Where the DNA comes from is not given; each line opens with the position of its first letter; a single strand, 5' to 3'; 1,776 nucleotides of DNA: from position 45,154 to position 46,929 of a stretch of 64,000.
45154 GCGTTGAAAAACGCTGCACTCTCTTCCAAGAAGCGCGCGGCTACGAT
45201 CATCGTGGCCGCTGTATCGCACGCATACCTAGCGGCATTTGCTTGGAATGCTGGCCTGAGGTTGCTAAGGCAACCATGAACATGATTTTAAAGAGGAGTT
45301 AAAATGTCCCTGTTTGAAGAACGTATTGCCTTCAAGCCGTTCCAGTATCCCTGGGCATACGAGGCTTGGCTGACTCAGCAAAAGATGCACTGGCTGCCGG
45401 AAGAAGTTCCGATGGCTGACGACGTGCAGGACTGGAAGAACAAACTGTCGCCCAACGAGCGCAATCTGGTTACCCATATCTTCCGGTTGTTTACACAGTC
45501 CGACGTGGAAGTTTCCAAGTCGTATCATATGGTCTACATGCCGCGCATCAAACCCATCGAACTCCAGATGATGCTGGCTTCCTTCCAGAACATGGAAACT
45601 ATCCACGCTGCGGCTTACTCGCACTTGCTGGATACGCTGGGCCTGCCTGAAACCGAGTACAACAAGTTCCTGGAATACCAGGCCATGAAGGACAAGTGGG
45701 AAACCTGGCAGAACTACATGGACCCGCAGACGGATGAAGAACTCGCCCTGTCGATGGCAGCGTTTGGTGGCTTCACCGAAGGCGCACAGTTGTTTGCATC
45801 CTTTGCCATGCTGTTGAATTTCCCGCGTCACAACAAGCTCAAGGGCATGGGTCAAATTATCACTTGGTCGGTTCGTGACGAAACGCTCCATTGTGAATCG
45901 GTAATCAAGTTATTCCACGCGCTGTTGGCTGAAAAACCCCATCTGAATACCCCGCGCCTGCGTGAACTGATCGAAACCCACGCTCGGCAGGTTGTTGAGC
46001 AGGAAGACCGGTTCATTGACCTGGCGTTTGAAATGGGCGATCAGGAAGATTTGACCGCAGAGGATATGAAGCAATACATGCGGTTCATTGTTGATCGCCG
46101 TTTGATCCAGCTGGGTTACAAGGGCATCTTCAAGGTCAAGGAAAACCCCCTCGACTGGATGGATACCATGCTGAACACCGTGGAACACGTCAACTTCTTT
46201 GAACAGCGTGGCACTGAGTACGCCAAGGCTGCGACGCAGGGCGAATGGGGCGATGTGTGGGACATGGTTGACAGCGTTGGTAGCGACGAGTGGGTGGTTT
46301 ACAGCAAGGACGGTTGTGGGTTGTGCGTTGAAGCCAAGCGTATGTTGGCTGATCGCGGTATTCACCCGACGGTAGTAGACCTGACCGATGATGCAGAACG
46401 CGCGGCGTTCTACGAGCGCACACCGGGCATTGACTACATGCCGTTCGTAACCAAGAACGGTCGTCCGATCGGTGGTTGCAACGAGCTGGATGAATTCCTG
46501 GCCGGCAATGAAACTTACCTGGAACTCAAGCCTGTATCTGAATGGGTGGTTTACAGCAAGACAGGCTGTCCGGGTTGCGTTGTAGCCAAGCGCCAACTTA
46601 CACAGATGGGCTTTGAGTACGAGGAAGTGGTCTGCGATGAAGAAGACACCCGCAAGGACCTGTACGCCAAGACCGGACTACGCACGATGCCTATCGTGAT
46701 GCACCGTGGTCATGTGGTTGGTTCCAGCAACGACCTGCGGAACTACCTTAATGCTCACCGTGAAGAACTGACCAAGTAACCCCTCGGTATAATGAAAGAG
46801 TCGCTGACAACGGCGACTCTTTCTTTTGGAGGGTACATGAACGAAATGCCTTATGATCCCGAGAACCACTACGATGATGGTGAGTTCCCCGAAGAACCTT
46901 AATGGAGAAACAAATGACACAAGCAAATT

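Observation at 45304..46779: NrdB with two tandem C-terminal glutaredoxin domains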

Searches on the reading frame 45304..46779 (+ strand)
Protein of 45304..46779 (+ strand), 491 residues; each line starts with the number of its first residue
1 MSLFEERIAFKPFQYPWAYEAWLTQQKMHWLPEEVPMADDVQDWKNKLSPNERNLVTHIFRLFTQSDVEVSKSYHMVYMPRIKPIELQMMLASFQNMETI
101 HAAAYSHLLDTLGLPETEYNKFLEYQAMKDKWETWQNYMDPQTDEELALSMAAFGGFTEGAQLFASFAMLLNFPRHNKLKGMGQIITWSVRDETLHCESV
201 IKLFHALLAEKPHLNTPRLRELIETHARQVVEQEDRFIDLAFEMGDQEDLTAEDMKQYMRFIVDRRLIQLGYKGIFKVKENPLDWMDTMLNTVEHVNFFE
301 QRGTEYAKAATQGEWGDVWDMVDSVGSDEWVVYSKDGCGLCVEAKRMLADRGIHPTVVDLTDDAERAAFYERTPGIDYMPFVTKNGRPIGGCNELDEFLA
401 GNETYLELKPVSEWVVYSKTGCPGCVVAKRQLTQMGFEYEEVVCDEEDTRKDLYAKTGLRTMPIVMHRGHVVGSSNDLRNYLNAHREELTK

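Call 3: search_protein_families(library=pfam, proteins=[window:45304-46779:+], max_evalue=0.01)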
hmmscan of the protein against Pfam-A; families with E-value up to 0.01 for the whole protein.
window:45304-46779:+ (491 aa): 4 families
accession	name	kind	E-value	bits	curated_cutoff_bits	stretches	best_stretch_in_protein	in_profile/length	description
PF00268.27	Ribonuc_red_sm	-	6.3e-75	252.6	33.6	1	7-282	1-281/281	Ribonucleotide reductase, small chain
PF00462.30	Glutaredoxin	-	3.3e-21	75.7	22.9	2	415-471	2-59/60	Glutaredoxin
PF13417.12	GST_N_3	-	3.9e-08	34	22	1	417-486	2-71/75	Glutathione S-transferase, N-terminal domain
PF05768.20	Glrx-like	-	3.2e-07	31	26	1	331-365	3-41/77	Glutaredoxin-like domain (DUF836)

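Call 4: search_protein_families(library=ncbifam, proteins=[window:45304-46779:+], max_evalue=0.01)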
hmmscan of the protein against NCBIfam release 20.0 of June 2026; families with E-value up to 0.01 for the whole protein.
window:45304-46779:+ (491 aa): 31 families (the best 25 are shown)
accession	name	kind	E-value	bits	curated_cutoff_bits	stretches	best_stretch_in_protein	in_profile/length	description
NF007186.0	PRK09614.1-5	equivalog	1.5e-141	471.2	237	1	1-323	5-326/328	ribonucleotide-diphosphate reductase subunit beta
NF009398.0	PRK12759.1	equivalog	6.8e-99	331.7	649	1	9-319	99-408/410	bifunctional gluaredoxin/ribonucleoside-diphosphate reductase subunit beta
NF005550.0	PRK07209.1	equivalog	6e-48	163.7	309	1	11-311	66-379/383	ribonucleotide-diphosphate reductase subunit beta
NF007184.0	PRK09614.1-3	equivalog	5e-40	137.9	310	1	10-311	35-341/346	ribonucleotide-diphosphate reductase subunit beta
TIGR04171.1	RNR_1b_NrdF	exception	1.7e-28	99.8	355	1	20-311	16-306/316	class 1b ribonucleoside-diphosphate reductase subunit beta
TIGR02190.1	GlrX-dom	hypoth_equivalog_domain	3.8e-27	94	99.3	2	414-482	10-78/79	glutaredoxin-family domain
NF007185.0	PRK09614.1-4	equivalog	6.1e-22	78.3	525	1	22-307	22-303/320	ribonucleotide-diphosphate reductase subunit beta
NF007183.0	PRK09614.1-2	subfamily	8.3e-22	77.6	320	1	21-311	22-314/327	ribonucleotide-diphosphate reductase subunit beta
NF006576.0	PRK09101.1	equivalog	3.3e-21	75.5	346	2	159-292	205-342/376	class Ia ribonucleoside-diphosphate reductase subunit beta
TIGR02181.1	GRX_bact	equivalog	7e-20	71.1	90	2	331-397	2-69/80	glutaredoxin 3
NF007182.0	PRK09614.1-1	subfamily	2.5e-19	69.6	471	1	20-311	26-314/324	ribonucleotide-diphosphate reductase subunit beta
NF010572.0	PRK13965.1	subfamily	5.6e-18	65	486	1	19-320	38-336/337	class 1b ribonucleoside-diphosphate reductase subunit beta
NF010573.0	PRK13966.1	equivalog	1.5e-16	60.2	661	1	20-320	26-323/324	ribonucleotide-diphosphate reductase subunit beta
TIGR02196.1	GlrX_YruB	hypoth_equivalog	9.1e-15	54.9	88.55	2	416-473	4-63/74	glutaredoxin-like protein, YruB-family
NF007923.0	PRK10638.1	equivalog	6.1e-14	51.8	129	2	416-480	6-71/83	glutaredoxin 3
TIGR02194.1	GlrX_NrdH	subfamily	2.6e-13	50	85.75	2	415-472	2-61/72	glutaredoxin-like protein NrdH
NF007657.0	PRK10329.1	equivalog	1.1e-08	34.9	131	1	415-468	4-57/81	glutaredoxin-like protein NrdH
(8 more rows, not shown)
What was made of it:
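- On Class I RNR small subunit (R2/NrdB, Pfam PF00268; NCBIfam NF007186): NF007186 scores 471.2 bits against 237 (call 4).
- On NrdH-redoxin (TIGR02194 / NF007657): NF007657 scores 34.9 bits against 131 (call 4).
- Checked: NCBIfam NF007186 (RNR beta) covers aa 1-323 at 471 bits against a cut-off of 237 (call 4).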

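Call 14: find_homologous_proteins(query=window:45304-46779:+, max_evalue=1e-10)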
Query window:45304-46779:+ (491 aa): 7996 proteins with E <= 1e-10 among 8000 candidates; the best 120 are listed.
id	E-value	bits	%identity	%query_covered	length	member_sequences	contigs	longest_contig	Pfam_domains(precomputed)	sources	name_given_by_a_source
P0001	0.0e+0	1156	100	100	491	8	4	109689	PF00462.31,PF00268.28,PF05768.21,PF13417.13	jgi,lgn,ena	jgi:ribonucleoside-diphosphate reductase beta chain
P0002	2.1e-236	804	81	81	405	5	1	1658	PF00462.31,PF00268.28,PF13417.13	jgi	-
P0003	2.0e-232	790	78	81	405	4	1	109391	PF00462.31,PF00268.28,PF13417.13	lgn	-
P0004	3.1e-217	740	75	81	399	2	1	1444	PF00462.31,PF00268.28,PF13417.13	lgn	-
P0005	1.2e-215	735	73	81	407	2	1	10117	PF00462.31,PF00268.28,PF13417.13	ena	-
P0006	4.9e-214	730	73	81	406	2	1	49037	PF00462.31,PF00268.28,PF13417.13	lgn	-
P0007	5.3e-193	660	70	82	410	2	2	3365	PF00462.31,PF00268.28,PF13417.13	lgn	-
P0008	8.7e-187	640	65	81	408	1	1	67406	PF00462.31,PF00268.28,PF13417.13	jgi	jgi:ribonucleoside-diphosphate reductase beta chain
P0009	3.9e-173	595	65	81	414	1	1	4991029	PF00462.31,PF00268.28,PF13417.13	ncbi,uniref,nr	ncbi:ribonucleotide-diphosphate reductase subunit beta [Dyella telluris]|uniref:ribonucleoside-dipho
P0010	2.6e-167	576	-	-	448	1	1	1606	PF00268.28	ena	-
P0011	4.9e-157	542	59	81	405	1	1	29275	PF00462.31,PF00268.28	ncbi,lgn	-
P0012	1.3e-148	514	59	81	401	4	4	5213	PF00462.31,PF00268.28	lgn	-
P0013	1.5e-147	511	57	81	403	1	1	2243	PF00462.31,PF00268.28,PF13417.13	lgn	-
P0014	6.3e-142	492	56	82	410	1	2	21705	PF00462.31,PF00268.28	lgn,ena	-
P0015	1.0e-136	475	53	81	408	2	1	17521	PF00462.31,PF00268.28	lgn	-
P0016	2.1e-136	474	-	-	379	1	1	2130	PF00268.28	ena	-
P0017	9.4e-136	472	59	64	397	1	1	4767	PF00462.31,PF00268.28,PF13417.13,PF13409.13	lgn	-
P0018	8.2e-134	465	63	66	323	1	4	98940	PF00268.28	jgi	jgi:ribonucleoside-diphosphate reductase beta chain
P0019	1.4e-133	464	58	66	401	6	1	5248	PF00462.31,PF00268.28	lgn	-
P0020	1.4e-133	464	63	65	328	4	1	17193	PF00268.28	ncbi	-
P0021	2.1e-133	464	54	80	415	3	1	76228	PF00462.31,PF00268.28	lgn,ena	-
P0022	2.7e-133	463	52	81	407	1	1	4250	PF00462.31,PF00268.28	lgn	-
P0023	7.3e-133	462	63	65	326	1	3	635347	PF00268.28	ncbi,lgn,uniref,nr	ncbi:ribonucleotide-diphosphate reductase subunit beta [Thalassospira xianhensis]|uniref:Ribonucleos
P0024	1.6e-132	461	53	80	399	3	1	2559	PF00462.31,PF00268.28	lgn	-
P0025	2.0e-132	461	54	78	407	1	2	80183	PF00462.31,PF00268.28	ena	-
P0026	2.0e-132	461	63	64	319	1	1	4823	PF00268.28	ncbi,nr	ncbi:MAG: ribonucleotide-diphosphate reductase subunit beta [Sphingomonadales bacterium]|nr:ribonucl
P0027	2.0e-132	461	63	64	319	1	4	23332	PF00268.28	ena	-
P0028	2.7e-132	460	61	65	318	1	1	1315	PF00268.28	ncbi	-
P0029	4.7e-132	459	52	81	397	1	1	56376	PF00462.31,PF00268.28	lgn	-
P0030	5.8e-132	459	62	65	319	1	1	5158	PF00268.28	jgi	-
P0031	6.4e-132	459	62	64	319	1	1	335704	PF00268.28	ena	-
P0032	8.4e-132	459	61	64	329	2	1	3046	PF00268.28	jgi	-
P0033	9.4e-132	458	58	65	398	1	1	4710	PF00462.31,PF00268.28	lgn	-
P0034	1.0e-131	458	62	65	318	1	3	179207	PF00268.28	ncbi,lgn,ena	-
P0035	1.3e-131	458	53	81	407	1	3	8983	PF00462.31,PF00268.28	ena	-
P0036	2.0e-131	457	52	81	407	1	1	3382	PF00462.31,PF00268.28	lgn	-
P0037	2.4e-131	457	61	65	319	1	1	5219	PF00268.28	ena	-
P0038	3.3e-131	457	61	65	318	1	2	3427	PF00268.28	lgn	-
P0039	3.4e-131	457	62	65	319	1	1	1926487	PF00268.28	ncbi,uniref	ncbi:ribonucleotide-diphosphate reductase subunit beta [Emcibacter sp.]|uniref:ribonucleotide-diphos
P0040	5.6e-131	456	59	66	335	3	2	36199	PF00268.28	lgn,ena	-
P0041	7.2e-131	455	60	65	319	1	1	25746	PF00268.28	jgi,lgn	-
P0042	7.7e-131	455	55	74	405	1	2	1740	PF00268.28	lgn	-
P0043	9.0e-131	455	60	65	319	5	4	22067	PF00268.28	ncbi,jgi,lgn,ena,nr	ncbi:MAG: ribonucleotide-diphosphate reductase subunit beta [Alphaproteobacteria bacterium]|jgi:ribo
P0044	9.0e-131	455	62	64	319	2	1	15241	PF00268.28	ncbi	-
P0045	9.9e-131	455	60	67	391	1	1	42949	PF00268.28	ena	-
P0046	9.9e-131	455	51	81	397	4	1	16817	PF00462.31,PF00268.28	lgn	-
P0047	1.6e-130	454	61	65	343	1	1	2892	PF00268.28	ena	-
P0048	1.8e-130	454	61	65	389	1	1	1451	PF00268.28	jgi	-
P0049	1.8e-130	454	62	65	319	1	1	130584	PF00268.28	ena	-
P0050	2.1e-130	454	59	67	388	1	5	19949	PF00268.28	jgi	jgi:ribonucleoside-diphosphate reductase beta chain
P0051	2.1e-130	454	59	67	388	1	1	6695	PF00268.28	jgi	jgi:ribonucleoside-diphosphate reductase beta chain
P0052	2.4e-130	454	53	81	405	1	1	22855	PF00462.31,PF00268.28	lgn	-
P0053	2.6e-130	454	61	65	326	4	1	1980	PF00268.28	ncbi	-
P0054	2.8e-130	454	60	65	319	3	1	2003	PF00268.28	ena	-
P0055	2.9e-130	454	61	65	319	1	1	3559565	PF00268.28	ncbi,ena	-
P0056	3.4e-130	453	52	81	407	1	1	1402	PF00462.31,PF00268.28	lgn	-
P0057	3.5e-130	453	58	67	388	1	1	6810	PF00268.28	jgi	jgi:ribonucleoside-diphosphate reductase beta chain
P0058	3.8e-130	453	60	66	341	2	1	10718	PF00268.28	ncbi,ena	-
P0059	3.9e-130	453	60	67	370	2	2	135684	PF00268.28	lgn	-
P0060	4.0e-130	453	60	66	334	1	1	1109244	PF00268.28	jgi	jgi:ribonucleoside-diphosphate reductase beta chain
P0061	4.2e-130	453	61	67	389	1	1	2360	PF00268.28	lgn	-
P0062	4.4e-130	453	51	81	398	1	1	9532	PF00462.31,PF00268.28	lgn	-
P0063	5.0e-130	453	60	67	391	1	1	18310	PF00268.28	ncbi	-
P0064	5.2e-130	453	53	79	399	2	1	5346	PF00462.31,PF00268.28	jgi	jgi:ribonucleoside-diphosphate reductase beta chain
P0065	5.5e-130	453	59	67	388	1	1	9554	PF00268.28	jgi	jgi:ribonucleoside-diphosphate reductase beta chain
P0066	5.6e-130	453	59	67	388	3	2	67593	PF00268.28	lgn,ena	-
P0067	5.7e-130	453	61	63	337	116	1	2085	PF00268.28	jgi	-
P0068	7.9e-130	452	62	64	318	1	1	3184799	PF00268.28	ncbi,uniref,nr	ncbi:ribonucleotide-diphosphate reductase subunit beta [Temperatibacter marinus]|uniref:Ribonucleosi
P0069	8.5e-130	452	62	65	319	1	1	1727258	PF00268.28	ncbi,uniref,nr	ncbi:ribonucleoside-diphosphate reductase subunit beta [Kordiimonas sediminis]|uniref:Ribonucleoside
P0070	1.0e-129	452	62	64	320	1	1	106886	PF00268.28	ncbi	-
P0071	1.1e-129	452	62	65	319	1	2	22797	PF00268.28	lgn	-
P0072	1.1e-129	452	61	65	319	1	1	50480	PF00268.28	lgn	-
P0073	1.2e-129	451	61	64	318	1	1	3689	PF00268.28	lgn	-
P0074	1.2e-129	451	60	65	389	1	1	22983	PF00268.28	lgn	-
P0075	1.3e-129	451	52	81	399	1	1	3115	PF00462.31,PF00268.28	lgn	-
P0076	1.6e-129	451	62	64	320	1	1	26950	PF00268.28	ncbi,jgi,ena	-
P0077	1.6e-129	451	61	65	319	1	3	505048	PF00268.28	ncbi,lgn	-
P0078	1.6e-129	451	61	65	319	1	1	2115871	PF00268.28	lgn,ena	-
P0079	1.6e-129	451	60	65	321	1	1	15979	PF00268.28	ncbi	-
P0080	1.7e-129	451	60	65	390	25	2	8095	PF00268.28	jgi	jgi:ribonucleoside-diphosphate reductase beta chain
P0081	1.8e-129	451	61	64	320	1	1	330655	PF00268.28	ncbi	-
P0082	1.8e-129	451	61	65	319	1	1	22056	PF00268.28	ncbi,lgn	-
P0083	1.8e-129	451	51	81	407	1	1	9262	PF00462.31,PF00268.28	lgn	-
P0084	2.0e-129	451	60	65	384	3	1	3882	PF00268.28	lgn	-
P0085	2.0e-129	451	58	69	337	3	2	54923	PF00268.28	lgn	-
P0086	2.1e-129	451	59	67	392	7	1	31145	PF00268.28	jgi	jgi:ribonucleoside-diphosphate reductase beta chain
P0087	2.2e-129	451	60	65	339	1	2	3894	PF00268.28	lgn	-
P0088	2.2e-129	451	60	65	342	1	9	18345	PF00268.28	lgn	-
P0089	2.3e-129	450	62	65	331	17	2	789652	PF00268.28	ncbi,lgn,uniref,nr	ncbi:ribonucleotide-diphosphate reductase subunit beta [Kordiimonas lacus]|uniref:Ribonucleoside-dip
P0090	2.5e-129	450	61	65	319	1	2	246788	PF00268.28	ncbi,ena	-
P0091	2.5e-129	450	63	65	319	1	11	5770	PF00268.28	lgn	-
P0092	2.6e-129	450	61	65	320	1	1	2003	PF00268.28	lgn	-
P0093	2.9e-129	450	59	66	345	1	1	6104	PF00268.28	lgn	-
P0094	3.2e-129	450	61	65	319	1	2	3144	PF00268.28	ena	-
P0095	3.3e-129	450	61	65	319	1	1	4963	PF00268.28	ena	-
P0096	3.4e-129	450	59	66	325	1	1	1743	PF00268.28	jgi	jgi:ribonucleoside-diphosphate reductase beta chain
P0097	3.4e-129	450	61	65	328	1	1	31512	PF00268.28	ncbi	-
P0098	3.6e-129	450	62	64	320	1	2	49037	PF00268.28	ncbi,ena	-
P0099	3.6e-129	450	63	63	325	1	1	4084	PF00268.28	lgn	-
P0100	3.7e-129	450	61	65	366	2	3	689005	PF00268.28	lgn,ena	-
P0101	4.0e-129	450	60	65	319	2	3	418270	PF00268.28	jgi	-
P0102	4.1e-129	450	51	81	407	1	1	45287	PF00462.31,PF00268.28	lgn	-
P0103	4.9e-129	449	61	65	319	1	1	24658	PF00268.28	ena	-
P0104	5.1e-129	449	62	64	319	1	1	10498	PF00268.28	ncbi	-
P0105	6.2e-129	449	61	65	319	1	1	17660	PF00268.28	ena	-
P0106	6.9e-129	449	59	65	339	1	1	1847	PF00268.28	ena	-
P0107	7.1e-129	449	63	63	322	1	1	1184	PF00268.28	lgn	-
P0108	7.5e-129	449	60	65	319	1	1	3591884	PF00268.28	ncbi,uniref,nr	ncbi:ribonucleotide-diphosphate reductase subunit beta [Gimibacter soli]|uniref:Ribonucleoside-dipho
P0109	7.8e-129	449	60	65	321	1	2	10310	PF00268.28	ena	-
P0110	8.4e-129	449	60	65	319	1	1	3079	PF00268.28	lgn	-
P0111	9.6e-129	448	61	65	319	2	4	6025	PF00268.28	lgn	-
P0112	9.8e-129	448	59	67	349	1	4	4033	PF00268.28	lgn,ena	-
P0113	1.0e-128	448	60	65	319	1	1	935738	PF00268.28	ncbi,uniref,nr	ncbi:ribonucleotide-diphosphate reductase subunit beta [Pseudokordiimonas caeni]|uniref:ribonucleoti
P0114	1.1e-128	448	51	80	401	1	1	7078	PF00462.31,PF00268.28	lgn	-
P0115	1.1e-128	448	61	65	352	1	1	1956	PF00268.28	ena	-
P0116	1.3e-128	448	51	81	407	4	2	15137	PF00462.31,PF00268.28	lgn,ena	-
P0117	1.3e-128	448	61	65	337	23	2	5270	PF00268.28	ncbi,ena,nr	ncbi:MAG: Ribonucleoside-diphosphate reductase subunit beta [Proteobacteria bacterium]|nr:MAG: Ribon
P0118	1.3e-128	448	60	65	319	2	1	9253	PF00268.28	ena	-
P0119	1.3e-128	448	61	65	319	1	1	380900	PF00268.28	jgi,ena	-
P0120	1.5e-128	448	60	65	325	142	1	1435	PF00268.28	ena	-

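Call 19: search_protein_families(library=pfam, proteins=[P0009, P0010, P0050, P0045], max_evalue=0.01)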
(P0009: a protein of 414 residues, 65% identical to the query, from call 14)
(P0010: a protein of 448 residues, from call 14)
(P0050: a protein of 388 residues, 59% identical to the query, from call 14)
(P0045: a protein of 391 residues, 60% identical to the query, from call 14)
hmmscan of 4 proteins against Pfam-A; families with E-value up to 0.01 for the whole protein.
P0009 (414 aa): 4 families
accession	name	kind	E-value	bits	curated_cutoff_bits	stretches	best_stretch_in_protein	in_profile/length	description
PF00268.27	Ribonuc_red_sm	-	2.8e-73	247.2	33.6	1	19-292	3-281/281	Ribonucleotide reductase, small chain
PF00462.30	Glutaredoxin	-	4.8e-14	52.7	22.9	1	344-401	2-60/60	Glutaredoxin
PF13417.12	GST_N_3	-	5e-06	27.2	22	1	346-413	2-69/75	Glutathione S-transferase, N-terminal domain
PF13409.12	GST_N_2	-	0.00052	21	25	1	350-412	1-68/70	Glutathione S-transferase, N-terminal domain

P0010 (448 aa): 3 families
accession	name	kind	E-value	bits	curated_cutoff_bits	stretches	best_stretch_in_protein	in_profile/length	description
PF00268.27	Ribonuc_red_sm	-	6e-103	344.5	33.6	2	27-267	3-248/281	Ribonucleotide reductase, small chain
PF00839.22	Cys_rich_FGFR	-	0.00052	20.5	22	0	214-250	3-34/58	Cysteine rich repeat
PF25100.1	DUF7809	-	0.0015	19.3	27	0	213-234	138-159/160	Domain of unknown function (DUF7809)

P0050 (388 aa): 1 family
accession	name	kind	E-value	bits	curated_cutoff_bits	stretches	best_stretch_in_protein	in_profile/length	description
PF00268.27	Ribonuc_red_sm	-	2.5e-74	250.6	33.6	1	37-311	1-281/281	Ribonucleotide reductase, small chain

P0045 (391 aa): 1 family
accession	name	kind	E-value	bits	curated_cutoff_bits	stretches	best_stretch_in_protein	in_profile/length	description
PF00268.27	Ribonuc_red_sm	-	3.8e-76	256.6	33.6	1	39-313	1-281/281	Ribonucleotide reductase, small chain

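Call 26: find_encoding_contigs(protein=P0001, flank=3000, max_places=8)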
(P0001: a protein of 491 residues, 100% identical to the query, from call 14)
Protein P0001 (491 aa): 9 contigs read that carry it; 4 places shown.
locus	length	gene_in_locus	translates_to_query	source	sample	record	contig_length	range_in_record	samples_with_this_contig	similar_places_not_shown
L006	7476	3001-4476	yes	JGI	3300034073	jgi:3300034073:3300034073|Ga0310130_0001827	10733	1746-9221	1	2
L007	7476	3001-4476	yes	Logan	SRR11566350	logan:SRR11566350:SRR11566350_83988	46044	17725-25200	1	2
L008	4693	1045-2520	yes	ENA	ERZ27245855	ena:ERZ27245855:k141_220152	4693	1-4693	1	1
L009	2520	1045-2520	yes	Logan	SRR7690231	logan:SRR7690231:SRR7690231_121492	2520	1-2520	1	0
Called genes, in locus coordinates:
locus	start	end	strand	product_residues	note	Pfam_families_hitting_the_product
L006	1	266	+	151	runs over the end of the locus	-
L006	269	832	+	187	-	-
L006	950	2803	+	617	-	PF00317:Ribonuc_red_lgN, PF02867:Ribonuc_red_lgC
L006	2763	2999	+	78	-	-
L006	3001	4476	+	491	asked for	PF00268:Ribonuc_red_sm, PF00462:Glutaredoxin, PF05768:Glrx-like (faint), PF00462:Glutaredoxin, PF13417:GST_N_3 (weak)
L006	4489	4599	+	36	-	-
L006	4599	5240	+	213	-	PF22769:DCD, PF00692:dUTPase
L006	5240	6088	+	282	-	PF00303:Thymidylat_synt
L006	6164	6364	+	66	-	-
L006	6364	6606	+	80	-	-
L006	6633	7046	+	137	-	-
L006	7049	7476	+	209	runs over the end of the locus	PF13521:AAA_28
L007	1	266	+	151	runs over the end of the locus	-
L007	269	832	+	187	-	-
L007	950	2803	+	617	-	PF00317:Ribonuc_red_lgN, PF02867:Ribonuc_red_lgC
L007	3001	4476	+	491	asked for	PF00268:Ribonuc_red_sm, PF00462:Glutaredoxin, PF05768:Glrx-like (faint), PF00462:Glutaredoxin, PF13417:GST_N_3 (weak)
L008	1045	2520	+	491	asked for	PF00268:Ribonuc_red_sm, PF00462:Glutaredoxin, PF05768:Glrx-like (faint), PF00462:Glutaredoxin, PF13417:GST_N_3 (weak)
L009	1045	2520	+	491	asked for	PF00268:Ribonuc_red_sm, PF00462:Glutaredoxin, PF05768:Glrx-like (faint), PF00462:Glutaredoxin, PF13417:GST_N_3 (weak)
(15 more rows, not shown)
